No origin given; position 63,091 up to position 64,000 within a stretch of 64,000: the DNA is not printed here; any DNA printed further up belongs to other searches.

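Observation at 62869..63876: Nuclear-encoded SmpB with a presequence implies organellar trans-translation (tmRNA) in this eukaryote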

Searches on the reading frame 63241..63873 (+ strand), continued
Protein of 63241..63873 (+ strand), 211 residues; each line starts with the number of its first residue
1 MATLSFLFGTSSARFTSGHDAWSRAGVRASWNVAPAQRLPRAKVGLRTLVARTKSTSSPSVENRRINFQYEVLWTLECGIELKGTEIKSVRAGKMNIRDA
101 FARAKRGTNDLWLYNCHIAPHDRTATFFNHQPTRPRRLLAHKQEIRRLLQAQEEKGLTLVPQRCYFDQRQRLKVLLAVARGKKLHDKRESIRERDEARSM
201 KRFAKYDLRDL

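Call 29: list_cluster_members(proteins=[P0180, P0181, P0182, P0185, P0186, P0188, P0190, P0192, P0199, P0200])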
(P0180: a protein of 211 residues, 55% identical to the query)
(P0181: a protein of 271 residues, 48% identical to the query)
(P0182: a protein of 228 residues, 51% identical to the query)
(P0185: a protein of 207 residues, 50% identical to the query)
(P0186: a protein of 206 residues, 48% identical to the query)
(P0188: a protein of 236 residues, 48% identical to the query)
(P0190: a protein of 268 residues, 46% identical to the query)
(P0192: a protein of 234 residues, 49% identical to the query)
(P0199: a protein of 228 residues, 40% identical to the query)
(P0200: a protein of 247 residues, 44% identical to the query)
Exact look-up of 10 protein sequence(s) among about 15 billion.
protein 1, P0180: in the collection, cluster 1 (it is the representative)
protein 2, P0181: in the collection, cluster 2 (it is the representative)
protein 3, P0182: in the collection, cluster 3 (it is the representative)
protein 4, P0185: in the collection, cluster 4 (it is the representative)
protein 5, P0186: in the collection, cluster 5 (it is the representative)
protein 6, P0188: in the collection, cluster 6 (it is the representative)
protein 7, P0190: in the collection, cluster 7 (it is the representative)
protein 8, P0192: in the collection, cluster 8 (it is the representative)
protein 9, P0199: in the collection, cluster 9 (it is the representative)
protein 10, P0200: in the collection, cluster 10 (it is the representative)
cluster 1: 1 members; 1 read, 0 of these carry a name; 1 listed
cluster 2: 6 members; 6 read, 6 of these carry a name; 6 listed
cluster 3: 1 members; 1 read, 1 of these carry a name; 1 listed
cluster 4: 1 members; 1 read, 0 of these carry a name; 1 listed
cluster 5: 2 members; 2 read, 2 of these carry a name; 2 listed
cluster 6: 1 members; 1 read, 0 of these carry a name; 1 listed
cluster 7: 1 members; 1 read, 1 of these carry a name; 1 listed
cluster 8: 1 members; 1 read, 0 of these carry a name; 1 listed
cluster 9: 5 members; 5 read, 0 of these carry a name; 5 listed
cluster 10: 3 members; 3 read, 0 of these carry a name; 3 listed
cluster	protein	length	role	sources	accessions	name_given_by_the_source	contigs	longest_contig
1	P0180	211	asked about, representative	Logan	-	-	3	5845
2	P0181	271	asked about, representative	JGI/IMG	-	SsrA-binding protein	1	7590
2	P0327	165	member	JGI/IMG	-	SsrA-binding protein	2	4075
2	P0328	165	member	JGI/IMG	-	SsrA-binding protein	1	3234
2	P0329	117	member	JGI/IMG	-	SsrA-binding protein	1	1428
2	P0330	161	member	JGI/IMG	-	SsrA-binding protein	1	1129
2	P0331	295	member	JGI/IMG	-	SsrA-binding protein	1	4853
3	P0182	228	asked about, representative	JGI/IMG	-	SsrA-binding protein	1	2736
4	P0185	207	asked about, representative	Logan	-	-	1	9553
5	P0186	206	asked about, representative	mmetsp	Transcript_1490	Transcript_1490/g.6514 ORF Transcript_1490/g.6514 Transcript_1490/m.6514 type:complete ...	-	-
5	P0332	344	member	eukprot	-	scaffold735_cov255-Pinguiococcus_pyrenoidosus.AAC.6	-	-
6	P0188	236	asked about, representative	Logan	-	-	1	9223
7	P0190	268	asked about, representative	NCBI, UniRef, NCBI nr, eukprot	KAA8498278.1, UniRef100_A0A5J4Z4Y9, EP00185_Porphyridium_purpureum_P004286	SsrA-binding protein [Porphyridium purpureum] | SsrA-binding protein n=1 Tax=Porphyridium purpureum TaxID=35688 RepID=A0A5J4Z4Y9_PORPP | POR6083..scf295_1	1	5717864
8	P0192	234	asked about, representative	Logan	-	-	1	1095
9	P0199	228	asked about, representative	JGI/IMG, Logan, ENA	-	-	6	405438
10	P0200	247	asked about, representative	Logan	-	-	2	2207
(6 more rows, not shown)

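Call 31: find_related_loci(query=A1, collection=genome_contigs, flank=500)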
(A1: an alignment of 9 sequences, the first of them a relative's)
Query A1 (211 aa) in genome_contigs; peptide patterns used: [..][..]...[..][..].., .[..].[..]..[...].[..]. (x = any residue, [..] = any of these).
600 stretches matched a pattern (row limit reached: there are more); 599 encode a relative of the query (tblastn E <= 1e-3); the best 80 are kept; 80 distinct loci.
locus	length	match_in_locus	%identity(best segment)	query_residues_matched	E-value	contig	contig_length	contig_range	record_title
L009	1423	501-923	54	62-205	5e-48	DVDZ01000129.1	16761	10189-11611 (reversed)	MAG TPA_asm: Thermosynechococcus sp. M46_R2017_013 NODE_355_length_16761_cov_2.578694, whole genome shotgun sequence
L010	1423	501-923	51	62-205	4e-45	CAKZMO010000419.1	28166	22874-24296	MAG TPA_asm: uncultured cyanobacterium isolate SRR4030105_bin.167_CONCOCT_v1.1_MAG genome assembly, contig: ERZ781359.77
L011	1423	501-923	52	62-205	9e-44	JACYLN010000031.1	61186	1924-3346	MAG: Leptolyngbyaceae cyanobacterium C42_A2020_001 NODE_1158_length_61186_cov_8.601446, whole genome shotgun sequence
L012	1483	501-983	45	46-206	1e-42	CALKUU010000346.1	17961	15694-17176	MAG: uncultured Xenococcaceae cyanobacterium isolate R4_Bin_Bin_117_1 genome assembly, contig: c_000000855475, whole gen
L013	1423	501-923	49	62-205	5e-42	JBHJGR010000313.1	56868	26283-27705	MAG: Elainellaceae cyanobacterium isolate sb_S4C509_1 S4Ck141_455813, whole genome shotgun sequence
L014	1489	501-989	44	41-202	3e-41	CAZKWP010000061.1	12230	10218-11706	MAG TPA_asm: uncultured Syntrophomonadaceae bacterium isolate SRP192927_co3_537 genome assembly, contig: NODE_12695_leng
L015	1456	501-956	47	49-202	9e-41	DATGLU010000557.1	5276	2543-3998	MAG TPA_asm: Roseiarcus sp. isolate SMAG_U9894 k141_263676, whole genome shotgun sequence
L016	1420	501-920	50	63-205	8e-41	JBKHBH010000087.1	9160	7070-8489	MAG: Thermovirgaceae bacterium isolate D1M01_45 NODE_12098_length_9160_cov_6.756837, whole genome shotgun sequence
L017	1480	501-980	44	49-210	6e-41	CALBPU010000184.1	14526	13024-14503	MAG TPA_asm: uncultured Fretibacterium sp. isolate ERR1278072_bin.130_CONCOCT_v1.1_MAG genome assembly, contig: ERZ84237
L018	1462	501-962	48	52-206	2e-40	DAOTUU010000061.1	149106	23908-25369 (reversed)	MAG TPA_asm: Chloroflexota bacterium isolate F3_87 k223_206448, whole genome shotgun sequence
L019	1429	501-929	50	60-205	2e-40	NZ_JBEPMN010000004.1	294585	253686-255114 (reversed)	Aquamicrobium ahrensii strain DSM 19730 Ga0480235_04, whole genome shotgun sequence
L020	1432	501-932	46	53-199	1e-40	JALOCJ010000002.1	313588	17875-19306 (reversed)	MAG: Candidatus Cloacimonas sp. isolate SO_2017_LW4 bin 92 scaffold_95_c1_LW137-91_2017, whole genome shotgun sequence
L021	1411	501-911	50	63-202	1e-40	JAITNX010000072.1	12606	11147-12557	MAG: Synergistaceae bacterium isolate Po218_bin34 k119_1823862, whole genome shotgun sequence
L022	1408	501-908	51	63-202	1e-40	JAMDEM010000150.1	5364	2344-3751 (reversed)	MAG: Bacillota bacterium isolate FK_Sedi_B_Bin.101 NODE_67583_length_5364_cov_2.71663, whole genome shotgun sequence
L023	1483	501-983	43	40-203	2e-40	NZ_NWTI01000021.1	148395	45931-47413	Bradyrhizobium sp. Y36 Scaffold21_1, whole genome shotgun sequence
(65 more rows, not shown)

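Call 64: predict_structure(alignment_id=A2)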
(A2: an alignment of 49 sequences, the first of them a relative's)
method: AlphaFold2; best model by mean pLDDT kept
length: 211 residues; sequences in the alignment: 49
mean_pLDDT: 77.0   pTM: 0.58
mean pLDDT of the five models: 77.0, 76.8, 76.2, 76.2, 75.6
residues with pLDDT >= 90: 99; 70-90: 44; 50-70: 14; < 50: 54
segments of 3 or more residues with pLDDT < 50: 1-36, 38-55
pLDDT, mean of each block of 10 residues (from residue 1): 42 43 43 45 46 61 90 95 93 93 91 95 86 94 95 92 94 95 65 86 76 54
secondary structure, 60 per line:
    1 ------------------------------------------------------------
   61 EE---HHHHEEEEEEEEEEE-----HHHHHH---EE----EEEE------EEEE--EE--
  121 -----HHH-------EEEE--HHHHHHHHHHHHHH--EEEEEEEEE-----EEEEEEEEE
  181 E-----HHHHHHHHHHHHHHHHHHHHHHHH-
elements in order: H66-69 E70-80 H86-91 E101-104 E111-114 E136-139 H142-155 E158-166 E172-181 H187-210

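Call 66: fold_search(model_id=the predicted structure, library=pdb)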
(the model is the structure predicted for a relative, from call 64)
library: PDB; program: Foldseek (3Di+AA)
matches with E <= 10: 220; with E <= 0.001: 21
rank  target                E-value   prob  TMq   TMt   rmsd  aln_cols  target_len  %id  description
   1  7ljp_B                7.9e-14  1.00  0.54  0.85   1.3       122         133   46  Structure of Thermotoga maritima SmpB (released 2022-02-09)
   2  7ljp_C                2.1e-13  1.00  0.51  0.70   8.2       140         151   46  Structure of Thermotoga maritima SmpB (released 2022-02-09)
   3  7ljp_A                1.3e-12  1.00  0.53  0.82   1.5       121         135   46  Structure of Thermotoga maritima SmpB (released 2022-02-09)
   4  1wjx                  1.5e-12  1.00  0.48  0.87   2.5       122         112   52  Crystal sturucture of TT0801 from Thermus thermophilus (released 2004-11-29)
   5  4v8q_B2               1.7e-12  1.00  0.56  0.81   5.8       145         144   49  Complex of SmpB, a tmRNA fragment and EF-Tu-GDP-Kirromycin with the 70S ribosome (released 2014-07-09)
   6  2czj_C                2.1e-12  1.00  0.53  0.92   1.7       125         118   52  Crystal structure of the tRNA domain of tmRNA from Thermus thermophilus HB8 (released 2006-10-31)
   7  1p6v_A                4.7e-12  1.00  0.54  0.89   1.8       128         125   41  Crystal structure of the tRNA domain of transfer-messenger RNA in complex with SmpB (released 2003-08-12)
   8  2czj_A                8.2e-12  1.00  0.54  0.90   2.0       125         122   51  Crystal structure of the tRNA domain of tmRNA from Thermus thermophilus HB8 (released 2006-10-31)
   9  2ob7_B                1.4e-11  1.00  0.53  0.89   1.9       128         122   42  Structure of tmRNA-(SmpB)2 complex as inferred from cryo-EM (released 2007-01-23)
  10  2czj_G                1.4e-11  1.00  0.52  0.87   2.0       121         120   53  Crystal structure of the tRNA domain of tmRNA from Thermus thermophilus HB8 (released 2006-10-31)
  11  5zey_C                6.2e-11  1.00  0.52  0.66   6.4       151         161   44  M. smegmatis Trans-translation state 70S ribosome (released 2018-09-26)
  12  3iyr_B                4.4e-10  1.00  0.51  0.72   3.9       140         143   49  tmRNA-SmpB: a journey to the center of the bacterial ribosome (released 2010-10-20)
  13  6q98_5                7.7e-10  1.00  0.54  0.75  10.5       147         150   33  Structure of tmRNA SmpB bound in P site of E. coli 70S ribosome (released 2019-02-27)
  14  1k8h_MODEL_1_A        1.3e-09  1.00  0.48  0.72   3.4       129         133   44  NMR Structure of Small Protein B (SmpB) from Aquifex aeolicus (released 2002-03-20)
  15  1zc8_K                2.2e-09  1.00  0.47  0.72   3.2       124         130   46  Coordinates of tmRNA, SmpB, EF-Tu and h44 fitted into Cryo-EM map of the 70S ribosome and tmRNA complex (released 2005-04-19)
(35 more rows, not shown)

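Call 67: search_protein_families(library=pfam, proteins=[window:63241-63873:+], max_evalue=0.01)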
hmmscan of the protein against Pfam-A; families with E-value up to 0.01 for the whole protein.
window:63241-63873:+ (211 aa): 1 family
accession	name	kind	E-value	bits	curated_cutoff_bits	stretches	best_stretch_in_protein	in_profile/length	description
PF01668.23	SmpB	-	5.1e-51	172.8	27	1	61-205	2-142/143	SmpB protein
